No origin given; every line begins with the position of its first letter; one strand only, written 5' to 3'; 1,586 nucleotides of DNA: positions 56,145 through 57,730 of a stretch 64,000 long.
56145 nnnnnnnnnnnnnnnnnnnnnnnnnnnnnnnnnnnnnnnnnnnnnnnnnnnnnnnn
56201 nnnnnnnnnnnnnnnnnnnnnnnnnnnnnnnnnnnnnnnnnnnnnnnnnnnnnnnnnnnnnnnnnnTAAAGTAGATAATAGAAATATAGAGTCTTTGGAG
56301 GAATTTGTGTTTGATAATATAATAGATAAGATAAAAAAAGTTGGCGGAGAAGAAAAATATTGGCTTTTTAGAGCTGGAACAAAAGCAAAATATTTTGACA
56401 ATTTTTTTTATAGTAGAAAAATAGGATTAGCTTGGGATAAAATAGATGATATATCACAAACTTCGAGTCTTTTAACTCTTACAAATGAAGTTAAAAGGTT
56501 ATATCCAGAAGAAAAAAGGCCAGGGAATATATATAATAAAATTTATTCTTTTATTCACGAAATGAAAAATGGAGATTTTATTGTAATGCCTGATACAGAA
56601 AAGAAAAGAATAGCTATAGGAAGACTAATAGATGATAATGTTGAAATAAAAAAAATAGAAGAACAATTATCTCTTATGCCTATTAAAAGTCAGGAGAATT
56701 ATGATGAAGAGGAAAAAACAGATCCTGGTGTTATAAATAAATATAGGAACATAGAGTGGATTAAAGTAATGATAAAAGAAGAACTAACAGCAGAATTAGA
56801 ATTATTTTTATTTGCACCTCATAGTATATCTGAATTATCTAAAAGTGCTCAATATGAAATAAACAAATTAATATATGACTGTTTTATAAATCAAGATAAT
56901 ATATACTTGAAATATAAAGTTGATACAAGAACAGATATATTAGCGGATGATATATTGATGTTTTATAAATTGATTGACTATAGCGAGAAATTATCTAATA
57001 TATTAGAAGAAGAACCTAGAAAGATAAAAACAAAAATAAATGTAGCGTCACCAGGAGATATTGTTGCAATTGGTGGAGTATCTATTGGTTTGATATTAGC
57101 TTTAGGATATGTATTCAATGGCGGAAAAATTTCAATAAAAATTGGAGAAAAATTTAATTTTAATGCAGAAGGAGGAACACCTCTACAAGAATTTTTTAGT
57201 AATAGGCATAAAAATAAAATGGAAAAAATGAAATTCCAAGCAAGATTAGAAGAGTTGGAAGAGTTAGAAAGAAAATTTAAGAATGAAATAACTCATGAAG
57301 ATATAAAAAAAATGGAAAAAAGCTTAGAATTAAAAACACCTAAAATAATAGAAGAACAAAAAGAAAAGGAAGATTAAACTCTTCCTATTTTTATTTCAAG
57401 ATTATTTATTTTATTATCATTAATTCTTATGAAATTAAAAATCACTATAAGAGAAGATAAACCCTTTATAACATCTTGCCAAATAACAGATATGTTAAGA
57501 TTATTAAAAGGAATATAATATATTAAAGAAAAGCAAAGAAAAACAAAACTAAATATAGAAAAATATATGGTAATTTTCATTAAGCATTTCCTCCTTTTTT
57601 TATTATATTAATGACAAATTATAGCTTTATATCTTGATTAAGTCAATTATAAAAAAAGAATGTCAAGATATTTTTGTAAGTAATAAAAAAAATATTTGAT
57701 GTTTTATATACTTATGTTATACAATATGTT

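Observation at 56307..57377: Orphan 356-aa protein with soluble N-domain, late single TM and highly charged coiled-coil tail, directly after the SMODS/SLATT pair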

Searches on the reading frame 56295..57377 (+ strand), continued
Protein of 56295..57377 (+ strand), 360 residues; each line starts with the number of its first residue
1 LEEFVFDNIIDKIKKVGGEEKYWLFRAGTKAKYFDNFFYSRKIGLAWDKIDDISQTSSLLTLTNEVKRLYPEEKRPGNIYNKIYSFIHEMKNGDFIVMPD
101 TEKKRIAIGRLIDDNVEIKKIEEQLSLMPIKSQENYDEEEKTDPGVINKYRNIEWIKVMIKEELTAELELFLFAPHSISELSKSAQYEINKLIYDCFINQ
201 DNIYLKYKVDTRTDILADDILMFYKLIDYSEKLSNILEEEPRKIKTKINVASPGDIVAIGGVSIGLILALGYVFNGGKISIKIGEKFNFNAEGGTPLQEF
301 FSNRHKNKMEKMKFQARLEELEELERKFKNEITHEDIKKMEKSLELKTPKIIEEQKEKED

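Call 79: find_homologous_proteins(query=L019:5031-6074:+, max_evalue=0.001)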
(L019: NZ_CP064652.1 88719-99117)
Query L019:5031-6074:+ (347 aa): 6406 proteins with E <= 0.001 among 8000 candidates; the best 120 are listed.
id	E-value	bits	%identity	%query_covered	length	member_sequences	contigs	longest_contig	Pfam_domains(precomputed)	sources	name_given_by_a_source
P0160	2.2e-232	788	98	100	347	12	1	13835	PF28530.1,PF04471.19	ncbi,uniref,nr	ncbi:restriction endonuclease [Methylomonas lenta]|uniref:Restriction endonuclease n=1 Tax=Methylomo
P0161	2.8e-193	660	82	100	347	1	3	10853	PF28530.1,PF04471.19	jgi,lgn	jgi:restriction system protein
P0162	9.8e-189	645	80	100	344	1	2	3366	PF28530.1,PF04471.19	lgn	-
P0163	2.1e-188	643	80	99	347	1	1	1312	PF28530.1,PF04471.19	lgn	-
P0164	6.2e-187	639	78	100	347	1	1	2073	PF28530.1,PF04471.19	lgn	-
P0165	2.4e-186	637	77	100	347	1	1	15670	PF28530.1,PF04471.19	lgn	-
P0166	9.6e-185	631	77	100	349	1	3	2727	PF28530.1,PF04471.19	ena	-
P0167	2.1e-184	630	78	100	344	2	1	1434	PF28530.1,PF04471.19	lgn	-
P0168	3.7e-183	626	76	100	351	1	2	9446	PF28530.1,PF04471.19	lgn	-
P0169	2.6e-182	623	77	100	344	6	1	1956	PF28530.1,PF04471.19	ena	-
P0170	4.2e-182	623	76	100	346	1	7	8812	PF28530.1,PF04471.19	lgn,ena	-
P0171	7.5e-181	619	76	100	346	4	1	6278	PF28530.1,PF04471.19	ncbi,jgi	jgi:restriction system protein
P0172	1.9e-179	614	77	100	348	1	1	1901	PF28530.1,PF04471.19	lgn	-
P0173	3.5e-179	613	75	100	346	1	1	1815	PF28530.1,PF04471.19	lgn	-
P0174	9.7e-178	608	76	100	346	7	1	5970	PF28530.1,PF04471.19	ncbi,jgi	jgi:restriction system protein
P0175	9.7e-177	605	75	100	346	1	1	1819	PF28530.1,PF04471.19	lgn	-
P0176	6.9e-176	602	73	99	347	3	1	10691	PF28530.1,PF04471.19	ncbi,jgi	jgi:restriction system protein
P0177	9.4e-175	599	76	100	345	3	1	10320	PF28530.1,PF04471.19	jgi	jgi:restriction system protein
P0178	1.1e-174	598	75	100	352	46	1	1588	PF28530.1,PF04471.19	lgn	-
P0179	4.0e-174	597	74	99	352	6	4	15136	PF28530.1,PF04471.19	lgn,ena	-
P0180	3.7e-173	593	73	100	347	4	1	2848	PF28530.1,PF04471.19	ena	-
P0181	2.0e-171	588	73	100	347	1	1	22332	PF28530.1,PF04471.19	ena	-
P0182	1.7e-170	585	72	99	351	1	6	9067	PF28530.1,PF04471.19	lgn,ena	-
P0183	2.4e-170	584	73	100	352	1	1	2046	PF28530.1,PF04471.19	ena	-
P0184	4.4e-170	583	72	99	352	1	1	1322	PF28530.1,PF04471.19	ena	-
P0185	3.2e-169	580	73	100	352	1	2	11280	PF28530.1,PF04471.19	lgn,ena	-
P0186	7.4e-169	579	73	100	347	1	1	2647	PF28530.1,PF04471.19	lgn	-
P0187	2.0e-168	578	73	99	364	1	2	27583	PF28530.1,PF04471.19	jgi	jgi:restriction system protein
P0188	4.4e-168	577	72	99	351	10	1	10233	PF28530.1,PF04471.19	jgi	jgi:restriction system protein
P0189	1.4e-167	575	72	100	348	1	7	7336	PF28530.1,PF04471.19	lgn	-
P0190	3.3e-167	574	71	99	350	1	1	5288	PF28530.1,PF04471.19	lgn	-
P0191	4.0e-167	574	72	100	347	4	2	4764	PF28530.1,PF04471.19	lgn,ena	-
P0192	4.4e-167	573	71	99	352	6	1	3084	PF28530.1,PF04471.19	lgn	-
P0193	7.4e-167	573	72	99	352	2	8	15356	PF28530.1,PF04471.19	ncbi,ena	-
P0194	1.5e-166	572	71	99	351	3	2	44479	PF28530.1,PF04471.19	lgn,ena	-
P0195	1.8e-166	571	71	99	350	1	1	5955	PF28530.1,PF04471.19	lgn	-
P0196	2.7e-166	571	72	100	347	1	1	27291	PF28530.1,PF04471.19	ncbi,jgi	jgi:restriction system protein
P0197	5.5e-166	570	72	99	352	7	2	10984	PF28530.1,PF04471.19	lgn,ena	-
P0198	5.6e-166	570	69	100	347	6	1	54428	PF28530.1,PF04471.19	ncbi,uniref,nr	ncbi:restriction endonuclease [Malikia spinosa]|uniref:Restriction endonuclease n=1 Tax=Malikia spin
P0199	5.7e-166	570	72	99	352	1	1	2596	PF28530.1,PF04471.19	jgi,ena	jgi:restriction system protein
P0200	8.1e-166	569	70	100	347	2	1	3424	PF28530.1,PF04471.19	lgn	-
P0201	3.7e-165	567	70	100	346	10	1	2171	PF28530.1,PF04471.19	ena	-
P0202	8.8e-165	566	69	100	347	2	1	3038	PF28530.1,PF04471.19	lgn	-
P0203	1.3e-164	565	70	100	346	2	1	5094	PF28530.1,PF04471.19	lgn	-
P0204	4.2e-164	564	69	100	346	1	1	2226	PF28530.1,PF04471.19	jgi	-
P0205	4.2e-164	564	69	100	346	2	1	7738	PF28530.1,PF04471.19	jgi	jgi:restriction system protein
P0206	5.8e-164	563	70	100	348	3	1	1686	PF28530.1,PF04471.19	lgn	-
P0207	6.4e-164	563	69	100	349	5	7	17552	PF28530.1,PF04471.19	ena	-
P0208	1.5e-163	562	70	99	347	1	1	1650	PF28530.1,PF04471.19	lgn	-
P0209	1.6e-163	562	71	100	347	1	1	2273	PF28530.1,PF04471.19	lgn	-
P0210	2.5e-163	561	70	100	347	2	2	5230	PF28530.1,PF04471.19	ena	-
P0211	4.9e-163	560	70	100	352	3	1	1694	PF28530.1,PF04471.19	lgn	-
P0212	5.0e-163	560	70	100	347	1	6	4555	PF28530.1,PF04471.19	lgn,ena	-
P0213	8.9e-163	559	70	100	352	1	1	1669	PF28530.1,PF04471.19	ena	-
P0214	9.0e-163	559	68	100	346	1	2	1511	PF28530.1,PF04471.19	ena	-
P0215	9.8e-163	559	69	100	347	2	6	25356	PF28530.1,PF04471.19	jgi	jgi:restriction system protein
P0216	1.2e-162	559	70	100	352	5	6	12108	PF28530.1,PF04471.19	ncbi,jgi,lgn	jgi:restriction system protein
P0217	1.3e-162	559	71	100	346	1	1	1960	PF28530.1,PF04471.19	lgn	-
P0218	3.2e-162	557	69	99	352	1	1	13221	PF28530.1,PF04471.19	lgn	-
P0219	4.2e-162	557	69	100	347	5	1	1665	PF28530.1,PF04471.19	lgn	-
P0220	6.7e-162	556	69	100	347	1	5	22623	PF28530.1,PF04471.19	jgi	jgi:restriction system protein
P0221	1.0e-161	556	69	99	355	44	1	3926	PF28530.1,PF04471.19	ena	-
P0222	1.4e-161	555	69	100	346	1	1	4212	PF28530.1,PF04471.19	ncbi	-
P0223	1.5e-161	555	69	100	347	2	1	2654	PF28530.1,PF04471.19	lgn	-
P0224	1.8e-161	555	68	100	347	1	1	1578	PF28530.1,PF04471.19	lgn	-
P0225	2.8e-161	554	68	100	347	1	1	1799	PF28530.1,PF04471.19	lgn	-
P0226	3.8e-161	554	68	100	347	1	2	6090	PF28530.1,PF04471.19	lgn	-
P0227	4.1e-161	554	70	99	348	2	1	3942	PF28530.1,PF04471.19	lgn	-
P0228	7.2e-161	553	70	99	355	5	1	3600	PF28530.1,PF04471.19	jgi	jgi:restriction system protein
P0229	8.4e-161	553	68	100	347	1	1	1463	PF28530.1,PF04471.19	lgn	-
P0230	1.4e-160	552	76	90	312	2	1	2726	PF28530.1,PF04471.19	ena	-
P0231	1.8e-160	552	68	100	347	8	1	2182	PF28530.1,PF04471.19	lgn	-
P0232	3.6e-160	551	68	100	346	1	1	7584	PF28530.1,PF04471.19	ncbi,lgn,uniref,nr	ncbi:restriction endonuclease [Azohydromonas sediminis]|uniref:restriction endonuclease n=1 Tax=Azoh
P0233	9.6e-160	549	70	99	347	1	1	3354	PF28530.1,PF04471.19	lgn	-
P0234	1.2e-159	549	66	100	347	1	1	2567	PF28530.1,PF04471.19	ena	-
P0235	3.2e-159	548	69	99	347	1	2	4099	PF28530.1,PF04471.19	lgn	-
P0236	8.4e-159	546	69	100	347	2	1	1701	PF28530.1,PF04471.19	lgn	-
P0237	9.3e-159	546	69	99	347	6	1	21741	PF28530.1,PF04471.19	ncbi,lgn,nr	ncbi:MAG: restriction endonuclease [Burkholderiales bacterium]|nr:restriction endonuclease [Burkhold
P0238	2.2e-158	545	68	99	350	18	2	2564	PF28530.1,PF04471.19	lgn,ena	-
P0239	2.5e-158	545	70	99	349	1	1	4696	PF28530.1,PF04471.19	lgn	-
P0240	3.4e-158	544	68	100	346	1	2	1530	PF28530.1,PF04471.19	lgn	-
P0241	4.4e-158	544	69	100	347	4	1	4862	PF28530.1,PF04471.19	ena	-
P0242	5.3e-158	543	68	100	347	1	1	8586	PF28530.1,PF04471.19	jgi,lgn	jgi:restriction system protein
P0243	1.1e-157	542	68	100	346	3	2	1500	PF28530.1,PF04471.19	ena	-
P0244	1.3e-157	542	68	100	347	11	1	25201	PF28530.1,PF04471.19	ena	-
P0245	1.3e-157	542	69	100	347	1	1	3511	PF28530.1,PF04471.19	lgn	-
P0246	1.9e-157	542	67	99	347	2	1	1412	PF28530.1,PF04471.19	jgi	jgi:restriction system protein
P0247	3.2e-157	541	67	100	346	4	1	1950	PF28530.1,PF04471.19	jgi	jgi:restriction system protein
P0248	5.3e-157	540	66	100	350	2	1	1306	PF28530.1,PF04471.19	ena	-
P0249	1.4e-156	539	66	100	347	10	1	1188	PF28530.1,PF04471.19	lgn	-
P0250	1.6e-156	539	67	100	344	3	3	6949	PF28530.1,PF04471.19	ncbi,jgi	jgi:restriction system protein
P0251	1.9e-156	538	68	99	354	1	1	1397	PF28530.1,PF04471.19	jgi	-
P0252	2.3e-156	538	69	100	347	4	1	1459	PF28530.1,PF04471.19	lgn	-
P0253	2.6e-156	538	68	100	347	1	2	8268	PF28530.1,PF04471.19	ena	-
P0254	2.7e-156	538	67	100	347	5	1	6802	PF28530.1,PF04471.19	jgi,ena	jgi:restriction system protein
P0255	3.3e-156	538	69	99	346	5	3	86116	PF28530.1,PF04471.19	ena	-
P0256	4.0e-156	537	68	100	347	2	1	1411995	PF28530.1,PF04471.19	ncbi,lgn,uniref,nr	ncbi:hypothetical protein LMG7141_01191 [Ralstonia condita]|uniref:Restriction endonuclease type IV 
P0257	4.2e-156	537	68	100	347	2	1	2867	PF28530.1,PF04471.19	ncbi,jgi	jgi:restriction system protein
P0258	5.1e-156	537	65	100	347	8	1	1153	PF28530.1,PF04471.19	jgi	jgi:restriction system protein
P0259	6.0e-156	537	68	100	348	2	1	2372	PF28530.1,PF04471.19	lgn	-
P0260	7.1e-156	537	66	100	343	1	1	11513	PF28530.1,PF04471.19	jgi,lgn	jgi:restriction system protein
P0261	7.2e-156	536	68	99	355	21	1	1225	PF28530.1,PF04471.19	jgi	-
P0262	7.2e-156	536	67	100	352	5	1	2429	PF28530.1,PF04471.19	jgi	jgi:restriction system protein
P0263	1.2e-155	536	68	99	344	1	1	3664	PF28530.1,PF04471.19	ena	-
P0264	1.2e-155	536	66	100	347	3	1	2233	PF28530.1,PF04471.19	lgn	-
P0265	1.4e-155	536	67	100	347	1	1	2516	PF28530.1,PF04471.19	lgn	-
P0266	1.8e-155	535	68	100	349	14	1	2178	PF28530.1,PF04471.19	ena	-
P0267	3.6e-155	534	67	100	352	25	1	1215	PF28530.1,PF04471.19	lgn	-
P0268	5.0e-155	534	66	100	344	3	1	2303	PF28530.1,PF04471.19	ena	-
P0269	6.4e-155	533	68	99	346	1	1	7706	PF28530.1,PF04471.19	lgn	-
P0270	8.6e-155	533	66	100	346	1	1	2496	PF28530.1,PF04471.19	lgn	-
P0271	1.2e-154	533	66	100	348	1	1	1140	PF28530.1,PF04471.19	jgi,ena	-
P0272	2.7e-154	531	65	100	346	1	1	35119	PF28530.1,PF04471.19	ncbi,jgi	jgi:restriction system protein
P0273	2.7e-154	531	67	99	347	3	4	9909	PF28530.1,PF04471.19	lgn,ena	-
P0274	3.3e-154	531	65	100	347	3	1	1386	PF28530.1,PF04471.19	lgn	-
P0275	3.7e-154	531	68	99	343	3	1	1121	PF28530.1,PF04471.19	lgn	-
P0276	6.7e-154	530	68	100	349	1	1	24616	PF28530.1,PF04471.19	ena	-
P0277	9.9e-154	529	65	100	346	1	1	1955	PF28530.1,PF04471.19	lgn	-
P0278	1.2e-153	529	66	99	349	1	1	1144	PF28530.1,PF04471.19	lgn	-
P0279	1.2e-153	529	66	100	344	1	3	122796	PF28530.1,PF04471.19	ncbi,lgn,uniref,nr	ncbi:restriction endonuclease [Limnohabitans sp.]|uniref:restriction endonuclease n=1 Tax=Limnohabit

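Call 90: find_encoding_contigs(protein=P0198, flank=4000, max_places=2)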
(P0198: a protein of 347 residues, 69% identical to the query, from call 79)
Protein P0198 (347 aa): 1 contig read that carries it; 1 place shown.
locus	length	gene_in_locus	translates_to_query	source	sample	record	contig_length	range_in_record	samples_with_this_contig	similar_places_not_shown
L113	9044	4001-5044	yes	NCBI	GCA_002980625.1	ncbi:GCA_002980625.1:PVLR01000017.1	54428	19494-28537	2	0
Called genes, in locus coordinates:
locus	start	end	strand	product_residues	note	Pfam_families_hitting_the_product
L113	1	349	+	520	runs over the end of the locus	PF12161:HsdM_N, PF02384:N6_Mtase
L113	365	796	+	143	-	PF08780:NTase_sub_bind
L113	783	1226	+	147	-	PF01909:NTP_transf_2, PF18765:Polbeta (weak)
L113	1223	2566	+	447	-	PF01420:Methylase_S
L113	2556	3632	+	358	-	PF13784:Fic_N, PF02661:Fic, PF21248:SoFic-like_C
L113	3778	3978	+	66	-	-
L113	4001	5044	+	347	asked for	PF28530:DUF8426, PF04471:Mrr_cat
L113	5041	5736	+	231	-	-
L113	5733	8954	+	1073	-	PF04313:HSDR_N, PF04851:ResIII, PF18766:SWI2_SNF2, PF22679:T1R_D3-like, PF11867:T1RH-like_C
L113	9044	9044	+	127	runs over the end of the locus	-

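Call 91: find_encoding_contigs(protein=P0279, flank=4000, max_places=2)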
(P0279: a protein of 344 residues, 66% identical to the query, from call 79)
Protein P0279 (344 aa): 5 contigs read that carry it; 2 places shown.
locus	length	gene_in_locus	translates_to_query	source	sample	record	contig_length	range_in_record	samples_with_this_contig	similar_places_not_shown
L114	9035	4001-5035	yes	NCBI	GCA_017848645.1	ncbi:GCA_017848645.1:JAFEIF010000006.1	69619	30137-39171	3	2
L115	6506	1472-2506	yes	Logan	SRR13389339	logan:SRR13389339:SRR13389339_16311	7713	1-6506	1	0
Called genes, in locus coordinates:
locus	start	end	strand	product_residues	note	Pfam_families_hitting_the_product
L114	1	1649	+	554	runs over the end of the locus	PF12161:HsdM_N, PF02384:N6_Mtase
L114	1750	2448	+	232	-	-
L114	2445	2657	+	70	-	-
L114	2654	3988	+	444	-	PF01420:Methylase_S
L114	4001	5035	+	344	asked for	PF28530:DUF8426, PF04471:Mrr_cat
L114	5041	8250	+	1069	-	PF04313:HSDR_N, PF04851:ResIII, PF18766:SWI2_SNF2, PF22679:T1R_D3-like, PF11867:T1RH-like_C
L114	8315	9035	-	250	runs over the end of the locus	PF01177:Asp_Glu_race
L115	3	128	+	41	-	?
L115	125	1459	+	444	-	PF01420:Methylase_S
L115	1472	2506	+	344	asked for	PF28530:DUF8426, PF04471:Mrr_cat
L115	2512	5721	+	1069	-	PF04313:HSDR_N, PF04851:ResIII, PF18766:SWI2_SNF2, PF22679:T1R_D3-like, PF11867:T1RH-like_C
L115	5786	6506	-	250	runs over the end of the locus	PF01177:Asp_Glu_race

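Call 92: find_encoding_contigs(protein=P0256, flank=4000, max_places=2)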
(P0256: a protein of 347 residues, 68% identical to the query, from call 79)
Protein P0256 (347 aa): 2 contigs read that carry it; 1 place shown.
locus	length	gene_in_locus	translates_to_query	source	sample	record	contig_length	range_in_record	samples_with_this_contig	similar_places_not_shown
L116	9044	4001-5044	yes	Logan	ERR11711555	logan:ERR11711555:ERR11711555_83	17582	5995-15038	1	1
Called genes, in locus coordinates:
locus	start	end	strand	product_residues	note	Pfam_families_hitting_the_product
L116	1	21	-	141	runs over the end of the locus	-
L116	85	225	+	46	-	-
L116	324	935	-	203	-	PF00929:RNase_T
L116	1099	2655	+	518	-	PF12161:HsdM_N, PF02384:N6_Mtase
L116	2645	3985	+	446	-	PF01420:Methylase_S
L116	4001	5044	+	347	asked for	PF28530:DUF8426, PF04471:Mrr_cat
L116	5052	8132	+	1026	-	PF04313:HSDR_N, PF04851:ResIII, PF18766:SWI2_SNF2, PF22679:T1R_D3-like, PF11867:T1RH-like_C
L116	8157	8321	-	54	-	-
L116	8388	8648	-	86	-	-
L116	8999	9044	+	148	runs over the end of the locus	-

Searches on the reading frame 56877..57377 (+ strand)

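Call 56: search_protein_families(library=pfam, proteins=[window:56877-57377:+], max_evalue=10)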
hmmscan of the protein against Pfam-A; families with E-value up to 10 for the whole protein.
window:56877-57377:+ (166 aa): 1 family
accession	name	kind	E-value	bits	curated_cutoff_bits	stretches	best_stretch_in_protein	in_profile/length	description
PF19810.5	HFX_2341_N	-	0.3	12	30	1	30-68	65-102/120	HFX_2341-like, N-terminal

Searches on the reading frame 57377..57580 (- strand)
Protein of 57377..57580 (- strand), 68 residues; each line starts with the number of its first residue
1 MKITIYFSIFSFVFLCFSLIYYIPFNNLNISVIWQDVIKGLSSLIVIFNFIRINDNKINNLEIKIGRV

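Call 87: search_protein_families(library=phrogs, proteins=[window:57377-57580:-], max_evalue=0.1)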
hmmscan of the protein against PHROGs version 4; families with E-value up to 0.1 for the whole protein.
seq(68 aa): 0 families
